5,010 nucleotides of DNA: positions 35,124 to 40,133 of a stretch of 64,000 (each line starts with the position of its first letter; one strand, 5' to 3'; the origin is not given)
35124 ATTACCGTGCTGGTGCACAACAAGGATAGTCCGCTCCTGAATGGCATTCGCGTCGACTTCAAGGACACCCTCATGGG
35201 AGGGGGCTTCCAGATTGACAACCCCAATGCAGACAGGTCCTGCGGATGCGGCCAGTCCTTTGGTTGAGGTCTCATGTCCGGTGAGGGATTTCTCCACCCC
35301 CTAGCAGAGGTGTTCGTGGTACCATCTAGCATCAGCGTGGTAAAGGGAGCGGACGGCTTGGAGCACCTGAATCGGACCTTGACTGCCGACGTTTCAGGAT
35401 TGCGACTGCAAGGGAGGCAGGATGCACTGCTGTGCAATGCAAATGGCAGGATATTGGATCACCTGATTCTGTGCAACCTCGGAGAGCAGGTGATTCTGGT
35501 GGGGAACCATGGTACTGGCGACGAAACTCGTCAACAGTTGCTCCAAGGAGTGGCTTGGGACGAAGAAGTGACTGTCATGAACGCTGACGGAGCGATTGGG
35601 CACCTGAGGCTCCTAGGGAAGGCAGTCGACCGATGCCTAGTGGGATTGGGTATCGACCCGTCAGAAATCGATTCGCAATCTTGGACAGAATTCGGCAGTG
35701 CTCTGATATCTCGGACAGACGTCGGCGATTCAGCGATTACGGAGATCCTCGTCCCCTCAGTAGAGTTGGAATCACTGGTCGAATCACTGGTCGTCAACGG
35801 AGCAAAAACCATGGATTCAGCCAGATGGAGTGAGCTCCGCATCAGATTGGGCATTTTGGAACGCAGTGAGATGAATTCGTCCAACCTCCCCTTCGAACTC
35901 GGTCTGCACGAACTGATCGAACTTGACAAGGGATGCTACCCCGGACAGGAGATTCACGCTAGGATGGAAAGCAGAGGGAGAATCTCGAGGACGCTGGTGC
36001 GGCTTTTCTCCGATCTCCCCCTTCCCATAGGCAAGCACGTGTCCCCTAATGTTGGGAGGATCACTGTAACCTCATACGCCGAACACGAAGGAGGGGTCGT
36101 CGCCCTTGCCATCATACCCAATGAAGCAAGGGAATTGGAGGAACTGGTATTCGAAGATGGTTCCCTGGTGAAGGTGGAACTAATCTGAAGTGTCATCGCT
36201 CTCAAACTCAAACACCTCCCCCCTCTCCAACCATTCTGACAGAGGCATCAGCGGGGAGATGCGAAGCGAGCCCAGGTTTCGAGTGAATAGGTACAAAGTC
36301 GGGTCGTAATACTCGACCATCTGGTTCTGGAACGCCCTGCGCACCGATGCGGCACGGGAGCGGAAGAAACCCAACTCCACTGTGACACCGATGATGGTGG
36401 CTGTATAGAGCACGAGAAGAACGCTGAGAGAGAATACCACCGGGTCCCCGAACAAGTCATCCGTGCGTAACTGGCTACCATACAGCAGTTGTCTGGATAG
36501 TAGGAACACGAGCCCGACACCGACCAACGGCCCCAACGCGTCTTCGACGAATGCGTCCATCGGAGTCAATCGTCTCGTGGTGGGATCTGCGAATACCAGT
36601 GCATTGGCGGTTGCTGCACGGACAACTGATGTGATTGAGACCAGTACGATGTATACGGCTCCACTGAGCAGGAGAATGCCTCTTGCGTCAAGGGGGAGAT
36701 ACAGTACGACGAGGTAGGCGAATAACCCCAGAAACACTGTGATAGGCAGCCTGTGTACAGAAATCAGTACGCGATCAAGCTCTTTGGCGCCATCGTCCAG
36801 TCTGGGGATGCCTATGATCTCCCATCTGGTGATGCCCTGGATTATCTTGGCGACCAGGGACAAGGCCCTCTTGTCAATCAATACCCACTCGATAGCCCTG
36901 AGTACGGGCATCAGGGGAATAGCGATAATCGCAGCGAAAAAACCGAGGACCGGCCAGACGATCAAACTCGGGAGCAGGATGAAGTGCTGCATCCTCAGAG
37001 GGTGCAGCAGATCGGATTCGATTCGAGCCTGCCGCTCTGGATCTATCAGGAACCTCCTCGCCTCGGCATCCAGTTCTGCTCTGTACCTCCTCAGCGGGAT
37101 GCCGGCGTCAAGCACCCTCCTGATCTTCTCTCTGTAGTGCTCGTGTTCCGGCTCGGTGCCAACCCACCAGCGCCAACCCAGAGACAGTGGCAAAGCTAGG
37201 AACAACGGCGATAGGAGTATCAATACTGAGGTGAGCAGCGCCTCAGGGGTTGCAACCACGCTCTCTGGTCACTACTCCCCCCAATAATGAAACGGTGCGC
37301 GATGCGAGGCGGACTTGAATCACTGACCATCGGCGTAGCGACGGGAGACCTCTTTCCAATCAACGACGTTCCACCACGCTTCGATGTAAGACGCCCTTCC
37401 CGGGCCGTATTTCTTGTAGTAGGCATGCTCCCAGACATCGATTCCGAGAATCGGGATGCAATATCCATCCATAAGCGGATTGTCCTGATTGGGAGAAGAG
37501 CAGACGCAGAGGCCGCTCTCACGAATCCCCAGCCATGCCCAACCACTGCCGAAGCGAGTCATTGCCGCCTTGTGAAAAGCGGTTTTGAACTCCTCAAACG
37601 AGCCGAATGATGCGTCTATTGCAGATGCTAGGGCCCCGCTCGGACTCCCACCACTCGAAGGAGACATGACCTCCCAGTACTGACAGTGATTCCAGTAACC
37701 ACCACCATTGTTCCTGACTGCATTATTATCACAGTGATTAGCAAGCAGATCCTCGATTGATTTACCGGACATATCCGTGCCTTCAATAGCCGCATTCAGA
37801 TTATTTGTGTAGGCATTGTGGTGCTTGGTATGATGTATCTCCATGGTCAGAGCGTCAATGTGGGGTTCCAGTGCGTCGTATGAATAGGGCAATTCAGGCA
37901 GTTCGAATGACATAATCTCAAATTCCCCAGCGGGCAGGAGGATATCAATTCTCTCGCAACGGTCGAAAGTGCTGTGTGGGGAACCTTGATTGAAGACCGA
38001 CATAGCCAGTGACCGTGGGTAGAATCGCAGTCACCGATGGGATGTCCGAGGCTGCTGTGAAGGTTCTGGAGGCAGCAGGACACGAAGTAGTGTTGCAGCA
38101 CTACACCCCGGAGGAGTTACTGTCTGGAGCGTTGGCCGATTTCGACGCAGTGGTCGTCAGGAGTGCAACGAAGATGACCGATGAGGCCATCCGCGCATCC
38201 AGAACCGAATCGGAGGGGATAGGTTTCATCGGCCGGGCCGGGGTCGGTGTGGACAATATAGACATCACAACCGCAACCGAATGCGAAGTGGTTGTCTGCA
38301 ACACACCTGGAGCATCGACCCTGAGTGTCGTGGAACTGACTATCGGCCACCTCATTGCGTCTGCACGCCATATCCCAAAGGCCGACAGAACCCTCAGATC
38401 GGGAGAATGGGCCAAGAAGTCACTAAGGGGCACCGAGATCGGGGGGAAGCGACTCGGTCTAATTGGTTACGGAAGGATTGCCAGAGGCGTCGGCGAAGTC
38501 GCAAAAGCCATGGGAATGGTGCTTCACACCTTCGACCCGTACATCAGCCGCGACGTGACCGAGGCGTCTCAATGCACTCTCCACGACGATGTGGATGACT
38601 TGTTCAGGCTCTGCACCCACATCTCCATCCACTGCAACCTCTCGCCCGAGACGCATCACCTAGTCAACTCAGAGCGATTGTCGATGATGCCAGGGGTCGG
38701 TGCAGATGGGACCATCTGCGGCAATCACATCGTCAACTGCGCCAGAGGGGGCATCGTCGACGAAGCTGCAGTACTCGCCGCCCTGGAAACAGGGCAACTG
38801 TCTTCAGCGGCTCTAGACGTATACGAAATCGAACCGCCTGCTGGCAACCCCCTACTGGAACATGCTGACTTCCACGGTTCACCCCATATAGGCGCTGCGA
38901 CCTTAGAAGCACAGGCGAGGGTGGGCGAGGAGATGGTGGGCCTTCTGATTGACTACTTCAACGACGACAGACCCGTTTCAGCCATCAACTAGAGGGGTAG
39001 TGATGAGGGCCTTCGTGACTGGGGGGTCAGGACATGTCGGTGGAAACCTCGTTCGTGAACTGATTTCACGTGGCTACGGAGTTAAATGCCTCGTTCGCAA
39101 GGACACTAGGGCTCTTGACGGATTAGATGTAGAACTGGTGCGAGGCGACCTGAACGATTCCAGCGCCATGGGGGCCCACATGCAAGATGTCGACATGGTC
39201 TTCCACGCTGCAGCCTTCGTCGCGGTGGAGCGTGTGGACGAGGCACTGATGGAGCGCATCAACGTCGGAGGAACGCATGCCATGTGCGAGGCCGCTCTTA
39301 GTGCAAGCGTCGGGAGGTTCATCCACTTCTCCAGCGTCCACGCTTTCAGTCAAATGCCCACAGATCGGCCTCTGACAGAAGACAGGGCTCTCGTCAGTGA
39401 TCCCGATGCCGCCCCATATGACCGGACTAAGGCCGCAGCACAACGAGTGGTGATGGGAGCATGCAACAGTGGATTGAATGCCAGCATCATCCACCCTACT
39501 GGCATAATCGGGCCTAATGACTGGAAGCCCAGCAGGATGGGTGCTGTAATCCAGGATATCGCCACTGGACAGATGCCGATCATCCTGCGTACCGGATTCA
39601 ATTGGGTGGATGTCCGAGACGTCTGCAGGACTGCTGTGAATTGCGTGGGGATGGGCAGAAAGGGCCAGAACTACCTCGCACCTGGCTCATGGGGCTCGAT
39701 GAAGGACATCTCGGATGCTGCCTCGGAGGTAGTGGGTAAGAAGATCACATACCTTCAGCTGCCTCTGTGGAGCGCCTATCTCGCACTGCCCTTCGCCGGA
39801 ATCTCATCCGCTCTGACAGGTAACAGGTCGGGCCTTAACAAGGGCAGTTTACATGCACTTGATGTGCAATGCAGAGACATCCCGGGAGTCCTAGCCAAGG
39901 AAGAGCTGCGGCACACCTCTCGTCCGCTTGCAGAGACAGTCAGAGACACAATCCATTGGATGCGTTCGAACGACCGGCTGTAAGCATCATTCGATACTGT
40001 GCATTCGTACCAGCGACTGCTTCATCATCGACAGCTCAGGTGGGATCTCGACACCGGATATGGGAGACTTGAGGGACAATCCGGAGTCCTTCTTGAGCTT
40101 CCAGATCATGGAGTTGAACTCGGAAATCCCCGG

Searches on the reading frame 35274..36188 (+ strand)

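Call 48: search_protein_families(library=pfam, proteins=[window:35274-36188:+], max_evalue=0.00001)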
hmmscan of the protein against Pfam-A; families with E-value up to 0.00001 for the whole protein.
window:35274-36188:+ (304 aa): 1 family
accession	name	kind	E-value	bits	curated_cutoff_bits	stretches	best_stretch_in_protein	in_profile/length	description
PF01571.26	GCV_T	-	5.9e-12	45.8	25.6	1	22-212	52-253/255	Aminomethyltransferase folate-binding domain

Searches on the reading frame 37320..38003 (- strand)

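Call 48: search_protein_families(library=pfam, proteins=[window:37320-38003:-], max_evalue=0.00001)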
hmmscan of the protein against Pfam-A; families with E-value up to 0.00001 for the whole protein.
window:37320-38003:- (227 aa): 2 families
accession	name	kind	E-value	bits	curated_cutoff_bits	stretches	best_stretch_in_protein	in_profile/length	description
PF02777.23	Sod_Fe_C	-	2.2e-38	130.8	20.9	1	121-222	1-102/102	Iron/manganese superoxide dismutases, C-terminal domain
PF00081.27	Sod_Fe_N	-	7.6e-31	106.9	27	1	32-114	1-82/82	Iron/manganese superoxide dismutases, alpha-hairpin domain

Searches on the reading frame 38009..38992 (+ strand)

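Call 48: search_protein_families(library=pfam, proteins=[window:38009-38992:+], max_evalue=0.00001)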
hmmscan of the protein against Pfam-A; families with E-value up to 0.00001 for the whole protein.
window:38009-38992:+ (327 aa): 2 families
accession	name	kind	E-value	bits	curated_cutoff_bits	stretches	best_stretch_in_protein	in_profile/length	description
PF02826.25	2-Hacid_dh_C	-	2.3e-47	161.1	25.1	1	113-295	2-178/178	D-isomer specific 2-hydroxyacid dehydrogenase, NAD binding domain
PF00389.36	2-Hacid_dh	-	2.3e-27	95.8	24.6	1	6-327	1-134/134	D-isomer specific 2-hydroxyacid dehydrogenase, catalytic domain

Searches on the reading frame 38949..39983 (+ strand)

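Call 48: search_protein_families(library=pfam, proteins=[window:38949-39983:+], max_evalue=0.00001)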
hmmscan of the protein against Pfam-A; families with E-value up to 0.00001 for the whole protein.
window:38949-39983:+ (344 aa): 8 families
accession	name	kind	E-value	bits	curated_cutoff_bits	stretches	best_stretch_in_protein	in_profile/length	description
PF01370.27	Epimerase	-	1.1e-29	104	20.9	1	22-235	2-227/240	NAD dependent epimerase/dehydratase family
PF01073.25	3Beta_HSD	-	3.7e-18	66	22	1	23-191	2-186/280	3-beta hydroxysteroid dehydrogenase/isomerase family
PF16363.11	GDP_Man_Dehyd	-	1.2e-16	61.5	27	1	22-267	1-271/332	GDP-mannose 4,6 dehydratase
PF13460.12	NAD_binding_10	-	1.6e-16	61.2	27.2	1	25-186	1-146/184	NAD(P)H-binding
PF07993.18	NAD_binding_4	-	1.5e-15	57.5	20.1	1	74-204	82-220/258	Male sterility protein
PF05368.20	NmrA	-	3.3e-14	53.6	27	1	22-130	6-107/298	NmrA-like family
PF04321.23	RmlD_sub_bind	-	2.4e-09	37.1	27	1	19-170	1-138/287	RmlD substrate binding domain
PF02719.21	Polysacc_synt_2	-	2.6e-09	37.2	20.2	1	22-132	2-131/293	Polysaccharide biosynthesis protein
